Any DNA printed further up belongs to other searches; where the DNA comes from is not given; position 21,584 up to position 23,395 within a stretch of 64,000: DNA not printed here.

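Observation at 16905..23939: Hydrogenase-like membrane complex whose large subunit has lost the [NiFe] ligands (Ehr-type), with no ferredoxin subunit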

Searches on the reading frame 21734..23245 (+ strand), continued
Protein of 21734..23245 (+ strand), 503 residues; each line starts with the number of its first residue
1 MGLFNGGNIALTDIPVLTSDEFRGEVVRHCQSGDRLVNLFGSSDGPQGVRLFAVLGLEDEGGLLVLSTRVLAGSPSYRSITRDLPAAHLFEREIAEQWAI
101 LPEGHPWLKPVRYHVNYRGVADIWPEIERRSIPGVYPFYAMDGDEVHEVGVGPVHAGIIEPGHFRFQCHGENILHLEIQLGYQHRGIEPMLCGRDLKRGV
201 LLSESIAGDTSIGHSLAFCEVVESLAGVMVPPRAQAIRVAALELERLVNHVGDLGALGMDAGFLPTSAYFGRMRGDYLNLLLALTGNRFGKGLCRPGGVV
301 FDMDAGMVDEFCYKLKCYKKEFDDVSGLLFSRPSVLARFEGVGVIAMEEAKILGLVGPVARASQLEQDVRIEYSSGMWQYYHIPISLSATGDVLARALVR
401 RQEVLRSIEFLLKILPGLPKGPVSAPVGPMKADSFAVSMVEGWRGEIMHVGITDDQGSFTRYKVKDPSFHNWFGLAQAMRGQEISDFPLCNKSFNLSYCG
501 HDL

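Call 31: find_related_loci(query=A2, collection=genome_contigs, flank=10000)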
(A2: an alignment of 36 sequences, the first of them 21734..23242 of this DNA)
Query A2 (503 aa) in genome_contigs; peptide patterns used: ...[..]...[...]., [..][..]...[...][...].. (x = any residue, [..] = any of these).
600 stretches matched a pattern (row limit reached: there are more); 595 encode a relative of the query (tblastn E <= 1e-3); the best 80 are kept; 80 distinct loci.
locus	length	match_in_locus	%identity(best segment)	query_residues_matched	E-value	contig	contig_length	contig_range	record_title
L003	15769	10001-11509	70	1-503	0e+0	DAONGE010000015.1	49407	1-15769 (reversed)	MAG TPA_asm: Candidatus Omnitrophota bacterium isolate AMR_MDS_3825 NODE_616_length_49407_cov_6.912283, whole genome sho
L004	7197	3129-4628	59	5-503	0e+0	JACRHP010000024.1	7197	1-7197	MAG: Candidatus Omnitrophota bacterium isolate NC_groundwater_1780_Pr3_B-0.1um_53_71 SR-2_scaffold_141_784272, whole gen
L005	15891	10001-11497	56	3-503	6e-178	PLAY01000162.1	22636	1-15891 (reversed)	MAG: Limisphaerales bacterium isolate bog_1418 73.20111000_S2D.10_contig_247, whole genome shotgun sequence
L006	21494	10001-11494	54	4-503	6e-177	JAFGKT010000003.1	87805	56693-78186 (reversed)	MAG: Sedimentisphaerales bacterium isolate Zod_Metabat.35 k87_632837, whole genome shotgun sequence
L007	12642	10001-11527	54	5-503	3e-175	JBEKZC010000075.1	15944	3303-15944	MAG: Verrucomicrobiota bacterium isolate SPRUCE 68 SPRUCE_68_75, whole genome shotgun sequence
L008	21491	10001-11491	54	3-503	3e-171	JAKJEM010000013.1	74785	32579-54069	MAG: Planctomycetota bacterium isolate UR.bin147 NODE_13_length_74785_cov_3.602185, whole genome shotgun sequence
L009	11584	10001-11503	53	3-503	2e-169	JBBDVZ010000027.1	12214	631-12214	MAG: Planctomycetaceae bacterium isolate LejiaC_61_11 Lejia_C_12055_length_12214_cov_6, whole genome shotgun sequence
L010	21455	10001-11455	54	35-503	3e-169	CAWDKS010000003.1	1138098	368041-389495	MAG: uncultured Verrucomicrobiae bacterium isolate MFD09286.bin.1.254 genome assembly, contig: contig_33281, whole genom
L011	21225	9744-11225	54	3-503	3e-167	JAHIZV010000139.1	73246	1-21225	MAG: Verrucomicrobia bacterium isolate Modern_marine.mb.194 Modern_marine.mb.194_k141_1393514, whole genome shotgun sequ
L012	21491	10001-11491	53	1-503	3e-164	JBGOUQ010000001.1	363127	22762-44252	MAG: Gemmatimonadota bacterium isolate OBJ_0618_7090110_135 k141_6465733_length_363127_cov_144.3580, whole genome shotgu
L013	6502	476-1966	51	5-503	9e-165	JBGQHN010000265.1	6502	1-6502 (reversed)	MAG: Planctomycetia bacterium isolate OBJ2_061818_070_71 k141_1051724_length_6502_cov_11.0000, whole genome shotgun sequ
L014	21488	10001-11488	51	1-503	1e-163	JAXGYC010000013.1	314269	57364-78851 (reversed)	MAG: Sedimentisphaerales bacterium isolate AnMBR.bin504 bin504_13, whole genome shotgun sequence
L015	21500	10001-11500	51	6-503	1e-163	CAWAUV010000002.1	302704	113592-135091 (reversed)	MAG: uncultured Planctomycetaceae bacterium isolate MFD09495.bin.2.17 genome assembly, contig: contig_14615, whole genom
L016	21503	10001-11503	52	3-503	3e-163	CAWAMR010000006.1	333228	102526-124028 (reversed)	MAG: uncultured Planctomycetota bacterium isolate MFD01716.bin.2.152 genome assembly, contig: contig_46340, whole genome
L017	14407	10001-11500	50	3-503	1e-162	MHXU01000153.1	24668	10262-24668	MAG: Planctomycetes bacterium GWC2_45_44 gwc2_scaffold_6133, whole genome shotgun sequence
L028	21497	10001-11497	50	3-503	1e-158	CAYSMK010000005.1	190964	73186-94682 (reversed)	MAG TPA_asm: uncultured Geobacter sp. isolate binchicken_co269_58 genome assembly, contig: NODE_64_length_190964_cov_232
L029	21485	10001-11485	51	5-503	1e-158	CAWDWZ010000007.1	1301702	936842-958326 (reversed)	MAG: Thermoanaerobaculia bacterium isolate MFD05942.bin.2.306 genome assembly, contig: contig_2573, whole genome shotgun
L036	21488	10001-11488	50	3-503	3e-154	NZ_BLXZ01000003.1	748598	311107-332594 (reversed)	Geomonas limicola strain Red745 sequence03, whole genome shotgun sequence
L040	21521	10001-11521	49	1-503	6e-152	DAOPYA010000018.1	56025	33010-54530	MAG TPA_asm: Candidatus Rifleibacterium sp. isolate AMR_MDS_1326 NODE_428_length_56025_cov_6.916384, whole genome shotgu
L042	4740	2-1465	50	9-503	2e-154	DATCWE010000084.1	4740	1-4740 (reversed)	MAG TPA_asm: Gemmatimonadales bacterium isolate SMAG_U7403 k141_132942, whole genome shotgun sequence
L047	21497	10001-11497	50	5-503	8e-150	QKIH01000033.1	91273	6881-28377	MAG: Desulfobulbaceae bacterium isolate SZUA-575 scaffold_399, whole genome shotgun sequence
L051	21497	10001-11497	48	3-503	1e-148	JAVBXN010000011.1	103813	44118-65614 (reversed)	MAG: Pelobacter sp. isolate GS8 160, whole genome shotgun sequence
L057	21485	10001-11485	47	3-503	3e-147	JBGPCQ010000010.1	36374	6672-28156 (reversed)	MAG: Geobacteraceae bacterium isolate OBJ_0618_050_45 k141_1102427_length_36374_cov_23.3548, whole genome shotgun sequen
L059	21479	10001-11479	50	5-503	8e-147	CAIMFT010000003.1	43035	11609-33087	MAG: uncultured Holophagaceae bacterium isolate Ki2-D4_bin-0103 genome assembly, contig: bin-0103:003/212, whole genome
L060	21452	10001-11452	50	3-503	6e-147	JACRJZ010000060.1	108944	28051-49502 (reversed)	MAG: Verrucomicrobia bacterium isolate NC_groundwater_1842_Pr3_B-0.1um_64_53 SR-2_scaffold_141_1144009, whole genome sho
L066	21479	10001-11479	48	5-503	2e-144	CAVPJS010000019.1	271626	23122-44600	MAG: uncultured delta proteobacterium isolate MFD09964.bin.3.367 genome assembly, contig: contig_31841, whole genome sho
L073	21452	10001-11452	48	3-503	2e-142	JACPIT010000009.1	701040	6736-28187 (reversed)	MAG: Opitutia bacterium isolate NC_groundwater_448_Ag_B-0.1um_66_33 GD18-4_B1_scaffold_608478, whole genome shotgun sequ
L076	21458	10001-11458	49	3-503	1e-141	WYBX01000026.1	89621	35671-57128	MAG: Verrucomicrobiia bacterium isolate VER2 k127_130433, whole genome shotgun sequence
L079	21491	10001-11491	47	3-503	3e-141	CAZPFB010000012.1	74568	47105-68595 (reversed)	MAG TPA_asm: uncultured Leptospiraceae bacterium isolate SRP323723_co1_118 genome assembly, contig: NODE_309_length_7456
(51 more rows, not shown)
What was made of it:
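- The operon is conserved in at least 10 phyla (call 31).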

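Call 39: search_protein_families(library=pfam, proteins=[L047:202-1662:+, L047:1659-2948:+, L047:3682-4854:+, L010:9-1856:+, L059:22-2850:+, L066:12294-13715:-, L005:1-2691:+, L005:2813-3868:+, L040:1956-3362:-, L040:3372-4391:-], max_evalue=0.0001)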
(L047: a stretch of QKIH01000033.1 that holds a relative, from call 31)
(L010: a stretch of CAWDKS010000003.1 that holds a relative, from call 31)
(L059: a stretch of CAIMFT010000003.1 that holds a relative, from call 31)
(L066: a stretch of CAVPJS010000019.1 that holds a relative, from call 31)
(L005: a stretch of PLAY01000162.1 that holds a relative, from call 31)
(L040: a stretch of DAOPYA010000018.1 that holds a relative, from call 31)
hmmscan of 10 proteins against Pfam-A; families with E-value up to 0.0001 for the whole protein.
L047:202-1662:+ (486 aa): 3 families
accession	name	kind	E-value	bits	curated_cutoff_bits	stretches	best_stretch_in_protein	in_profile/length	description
PF02518.31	HATPase_c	-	7.1e-24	84.8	26.4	1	366-482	2-110/111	Histidine kinase-, DNA gyrase B-, and HSP90-like ATPase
PF00512.31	HisKA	-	1.9e-09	37.9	26.9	1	259-319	4-63/66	His Kinase A (phospho-acceptor) domain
PF00672.30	HAMP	-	9.4e-09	35.9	25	1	180-224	4-48/53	HAMP domain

L047:1659-2948:+ (429 aa): 7 families
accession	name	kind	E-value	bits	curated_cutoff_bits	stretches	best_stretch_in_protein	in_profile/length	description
PF00158.32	Sigma54_activat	-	1e-71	240.5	20.2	1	143-309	1-167/168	Sigma-54 interaction domain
PF00072.30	Response_reg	-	1.1e-26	93.7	30.2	1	5-112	1-108/111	Response regulator receiver domain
PF25601.1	AAA_lid_14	-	4.3e-24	84.6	27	1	315-392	1-78/87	AAA+ ATPase lid domain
PF14532.12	Sigma54_activ_2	-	3.2e-23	82.9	25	1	144-314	1-138/138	Sigma-54 interaction domain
PF07728.20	AAA_5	-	9.6e-09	35.8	22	1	167-285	2-123/139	AAA domain (dynein-related subfamily)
PF07724.20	AAA_2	-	7e-06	26.6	27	1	164-290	3-130/166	AAA domain (Cdc48 subfamily)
PF00004.35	AAA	-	8.9e-06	26.6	21.2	1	167-297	1-120/131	ATPase family associated with various cellular activities (AAA)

L047:3682-4854:+ (390 aa): 0 families

L010:9-1856:+ (615 aa): 7 families
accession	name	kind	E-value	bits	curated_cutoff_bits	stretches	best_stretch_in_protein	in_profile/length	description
PF08448.16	PAS_4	-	1.7e-38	131.7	23.1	2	215-323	2-107/110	PAS fold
PF00989.32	PAS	-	3.2e-20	72.7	22.6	2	85-193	4-113/113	PAS fold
PF13426.13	PAS_9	-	5.4e-17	62.4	27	2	99-195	8-103/103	PAS domain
PF02518.31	HATPase_c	-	8.3e-17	62.1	26.4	1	503-609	5-110/111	Histidine kinase-, DNA gyrase B-, and HSP90-like ATPase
PF08447.18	PAS_3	-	3.9e-08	33.9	25.6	0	105-190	2-89/89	PAS fold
PF13188.13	PAS_8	-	3e-06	27.4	21.8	0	84-114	3-33/65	PAS domain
PF14501.12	HATPase_c_5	-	2.1e-05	24.8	22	1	500-591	2-88/102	GHKL domain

L059:22-2850:+ (942 aa): 0 families

L066:12294-13715:- (473 aa): 3 families
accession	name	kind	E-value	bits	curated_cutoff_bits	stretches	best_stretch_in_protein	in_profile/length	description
PF18776.7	Hexapep_loop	-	4.9e-15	55.3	31.5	1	151-174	1-24/24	Hexapeptide repeat including loop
PF00132.30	Hexapep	-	7.2e-09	35.4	27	0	255-285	2-32/36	Bacterial transferase hexapeptide (six repeats)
PF25084.1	LbH_EIF2B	-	7.4e-08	32.8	54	1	260-337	9-86/105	EIF2B subunit epsilon LbH domain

L005:1-2691:+ (896 aa): 2 families
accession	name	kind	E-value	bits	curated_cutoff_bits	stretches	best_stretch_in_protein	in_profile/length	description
PF01131.25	Topoisom_bac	-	2.2e-112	376.5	35.1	1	108-549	6-410/411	DNA topoisomerase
PF13342.12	Toprim_Crpt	-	1e-57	192.4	32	3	829-887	2-60/60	C-terminal repeat of topoisomerase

L005:2813-3868:+ (351 aa): 3 families
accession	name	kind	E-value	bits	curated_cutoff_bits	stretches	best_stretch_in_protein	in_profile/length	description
PF00589.27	Phage_integrase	-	2.8e-40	138.3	27.1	1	188-338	22-171/172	Phage integrase family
PF02899.23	Phage_int_SAM_1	-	1.1e-16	61.3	22.3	1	46-131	1-83/83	Phage integrase, N-terminal SAM-like domain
PF13495.12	Phage_int_SAM_4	-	1e-08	35.9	27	1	46-82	46-82/85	Phage integrase, N-terminal SAM-like domain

L040:1956-3362:- (468 aa): 2 families
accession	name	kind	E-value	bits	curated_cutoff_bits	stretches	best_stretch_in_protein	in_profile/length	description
PF01171.26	ATP_bind_3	-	1.2e-48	165.7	27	1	25-212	2-182/182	PP-loop family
PF11734.13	TilS_C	-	2.1e-13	49.9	22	1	393-457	3-67/74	TilS substrate C-terminal domain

L040:3372-4391:- (339 aa): 0 families

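Call 40: search_protein_families(library=pfam, proteins=[L017:2270-2971:+, L029:4210-4905:+, L057:4016-4690:-], max_evalue=1)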
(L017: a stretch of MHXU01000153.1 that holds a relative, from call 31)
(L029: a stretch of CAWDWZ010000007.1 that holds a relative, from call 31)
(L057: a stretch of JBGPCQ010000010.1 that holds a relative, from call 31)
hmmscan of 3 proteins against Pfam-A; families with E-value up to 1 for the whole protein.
L017:2270-2971:+ (233 aa): 22 families
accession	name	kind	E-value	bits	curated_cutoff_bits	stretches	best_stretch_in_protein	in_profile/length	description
PF00359.27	PTS_EIIA_2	-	1.9e-28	99.7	27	1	88-218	14-143/144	Phosphoenolpyruvate-dependent sugar phosphotransferase system, EIIA 2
PF12728.13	HTH_17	-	3.3e-16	59.7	27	1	3-52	2-51/51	Helix-turn-helix domain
PF13384.12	HTH_23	-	1.8e-05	24.9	24.6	1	3-25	18-40/50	Homeodomain-like domain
PF13518.12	HTH_28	-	2.2e-05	24.9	25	1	3-25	13-35/52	Helix-turn-helix domain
PF13542.12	HTH_Tnp_ISL3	-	0.00023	21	27.4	1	3-25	27-49/51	Helix-turn-helix domain of transposase family ISL3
PF13551.12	HTH_29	-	0.00032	21.2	28.1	1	4-25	13-35/64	Winged helix-turn helix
PF00376.29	MerR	-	0.0024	18.1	28.2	1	5-38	2-36/38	MerR family regulatory protein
PF08281.18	Sigma70_r4_2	-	0.0036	17.3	25.7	1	2-24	26-48/54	Sigma-70, region 4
PF01022.26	HTH_5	-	0.0044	17.3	22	0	3-21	16-34/47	Bacterial regulatory protein, arsR family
PF13309.12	HTH_22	-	0.0056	17.1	29.6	1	4-23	43-62/63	HTH domain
PF01527.26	HTH_Tnp_1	-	0.0077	16.9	24.1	1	2-25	23-46/75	Transposase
PF08279.18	HTH_11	-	0.0086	16.4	25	1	3-24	16-37/55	HTH domain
PF02796.21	HTH_7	-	0.012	16.2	23.8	1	4-21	23-40/45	Helix-turn-helix domain of resolvase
PF13560.12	HTH_31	-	0.02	15.7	27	0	50-107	21-59/64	Helix-turn-helix domain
PF07453.19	NUMOD1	-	0.034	14.8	22.8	1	4-21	18-35/37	NUMOD1 domain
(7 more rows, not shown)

L029:4210-4905:+ (231 aa): 15 families
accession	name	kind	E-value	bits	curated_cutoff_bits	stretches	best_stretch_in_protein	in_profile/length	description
PF00359.27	PTS_EIIA_2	-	4.9e-22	78.9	27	1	81-214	7-139/144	Phosphoenolpyruvate-dependent sugar phosphotransferase system, EIIA 2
PF12728.13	HTH_17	-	6.1e-17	62.1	27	1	5-52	4-51/51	Helix-turn-helix domain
PF00376.29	MerR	-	1.9e-06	28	28.2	1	6-38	3-36/38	MerR family regulatory protein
PF13384.12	HTH_23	-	0.00011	22.4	24.6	1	5-25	20-40/50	Homeodomain-like domain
PF13518.12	HTH_28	-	0.00014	22.3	25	1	5-25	15-35/52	Helix-turn-helix domain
PF13551.12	HTH_29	-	0.00025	21.5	28.1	1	5-24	15-34/64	Winged helix-turn helix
PF01527.26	HTH_Tnp_1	-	0.0011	19.6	24.1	1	5-25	26-46/75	Transposase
PF13542.12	HTH_Tnp_ISL3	-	0.0019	18.1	27.4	1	5-25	29-49/51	Helix-turn-helix domain of transposase family ISL3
PF15943.11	YdaS_toxin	-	0.007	16.6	30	1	9-33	15-40/65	Bacterial toxin YdaS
PF08281.18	Sigma70_r4_2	-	0.04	14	25.7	1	6-26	30-50/54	Sigma-70, region 4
PF13411.12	MerR_1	-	0.047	14.3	21.6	1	5-42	3-41/69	MerR HTH family regulatory protein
PF13309.12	HTH_22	-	0.063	13.7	29.6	1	5-23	44-62/63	HTH domain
PF02954.25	HTH_8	-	0.11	12.7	22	1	6-25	22-41/42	Bacterial regulatory protein, Fis family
PF07565.18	Band_3_cyto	-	0.11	12.6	34.3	1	144-217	201-278/294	Band 3 cytoplasmic domain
PF14549.12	P22_Cro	-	0.17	12.1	30.2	1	6-32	13-37/60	DNA-binding transcriptional regulator Cro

L057:4016-4690:- (224 aa): 4 families
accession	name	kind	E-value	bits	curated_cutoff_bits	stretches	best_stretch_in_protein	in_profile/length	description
PF00359.27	PTS_EIIA_2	-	1.1e-22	81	27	1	87-204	14-130/144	Phosphoenolpyruvate-dependent sugar phosphotransferase system, EIIA 2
PF12728.13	HTH_17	-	3.6e-09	37.2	27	1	5-51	4-50/51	Helix-turn-helix domain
PF13384.12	HTH_23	-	0.025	14.8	24.6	1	5-29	20-47/50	Homeodomain-like domain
PF13542.12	HTH_Tnp_ISL3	-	0.076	12.9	27.4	1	6-24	30-48/51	Helix-turn-helix domain of transposase family ISL3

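Call 43: find_homologous_proteins(query=L028:10001-11497:+, max_evalue=1e-30)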
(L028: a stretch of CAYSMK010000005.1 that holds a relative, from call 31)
Query L028:10001-11497:+ (499 aa): 8000 proteins with E <= 1e-30 among 8000 candidates; the best 120 are listed.
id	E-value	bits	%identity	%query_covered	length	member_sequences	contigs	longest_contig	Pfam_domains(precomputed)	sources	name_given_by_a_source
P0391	0.0e+0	1108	94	100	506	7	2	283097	PF00329.26,PF00346.25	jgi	jgi:Ni,Fe-hydrogenase III large subunit/Ni,Fe-hydrogenase III component G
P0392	0.0e+0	1075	91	100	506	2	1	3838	PF00329.26,PF00346.25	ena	-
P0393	0.0e+0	1035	88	100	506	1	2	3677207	PF00329.26,PF00346.25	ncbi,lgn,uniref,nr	ncbi:NADH-quinone oxidoreductase subunit C [Geobacter sp. AOG1]|uniref:hydrogenase large subunit n=1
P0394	0.0e+0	1021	87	100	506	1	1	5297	PF00329.26,PF00346.25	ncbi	ncbi:MAG TPA: NADH-quinone oxidoreductase subunit C [Geobacteraceae bacterium]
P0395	6.3e-298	1006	85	100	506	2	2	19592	PF00329.26,PF00346.25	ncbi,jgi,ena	ncbi:MAG: NADH-quinone oxidoreductase subunit C [Pedobacter sp.]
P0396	1.1e-297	1006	85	100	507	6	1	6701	PF00329.26,PF00346.25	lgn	-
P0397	1.2e-297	1006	85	100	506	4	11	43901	PF00329.26,PF00346.25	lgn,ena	-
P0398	6.6e-295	997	84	100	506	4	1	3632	PF00329.26,PF00346.25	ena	-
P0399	1.8e-294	995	84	100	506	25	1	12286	PF00329.26,PF00346.25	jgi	-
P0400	9.5e-294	993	84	100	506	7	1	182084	PF00329.26,PF00346.25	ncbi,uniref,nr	ncbi:NADH-quinone oxidoreductase subunit C [Geobacter grbiciae]|uniref:hydrogenase large subunit n=1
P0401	2.8e-293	991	84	100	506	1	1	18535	PF00329.26,PF00346.25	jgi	-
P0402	2.4e-292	988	83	100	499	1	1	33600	PF00329.26,PF00346.25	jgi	jgi:Ni,Fe-hydrogenase III large subunit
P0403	3.8e-292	987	84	100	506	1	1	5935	PF00329.26,PF00346.25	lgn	-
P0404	6.3e-292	987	84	100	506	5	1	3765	PF00329.26,PF00346.25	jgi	jgi:Ni,Fe-hydrogenase III large subunit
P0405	1.0e-291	986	82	100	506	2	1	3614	PF00329.26,PF00346.25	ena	-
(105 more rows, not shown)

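Call 46: search_protein_families(library=ncbifam, proteins=[window:21734-23245:+], max_evalue=0.00001)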
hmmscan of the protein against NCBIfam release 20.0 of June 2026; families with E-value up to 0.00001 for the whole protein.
window:21734-23245:+ (503 aa): 7 families
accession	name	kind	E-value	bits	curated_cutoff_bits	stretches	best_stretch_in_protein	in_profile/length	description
NF004739.1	PRK06075.1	equivalog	2e-54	184.8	360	1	149-425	3-279/384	NADH-quinone oxidoreductase subunit D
TIGR01962.1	NuoD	equivalog_domain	1.9e-44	152.1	459.35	1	151-425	7-281/386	NADH dehydrogenase (quinone) subunit D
NF040602.1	F420_dehyd_FpoD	exception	3.5e-43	148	600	1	149-487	10-356/372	F420H2 dehydrogenase subunit FpoD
NF009808.0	PRK13292.1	equivalog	2.6e-42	144.6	1156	1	59-421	306-682/791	NADH-quinone oxidoreductase subunit B/C/D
NF008974.0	PRK12322.1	equivalog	1.8e-37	129.1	522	1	149-487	9-350/366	NADH-quinone oxidoreductase subunit D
NF005649.0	PRK07415.1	equivalog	3.6e-31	108.6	583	1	150-423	14-288/394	NAD(P)H-quinone oxidoreductase subunit H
NF008728.0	PRK11742.1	equivalog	6e-30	104.1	840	1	151-425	219-493/598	NADH-quinone oxidoreductase subunit C/D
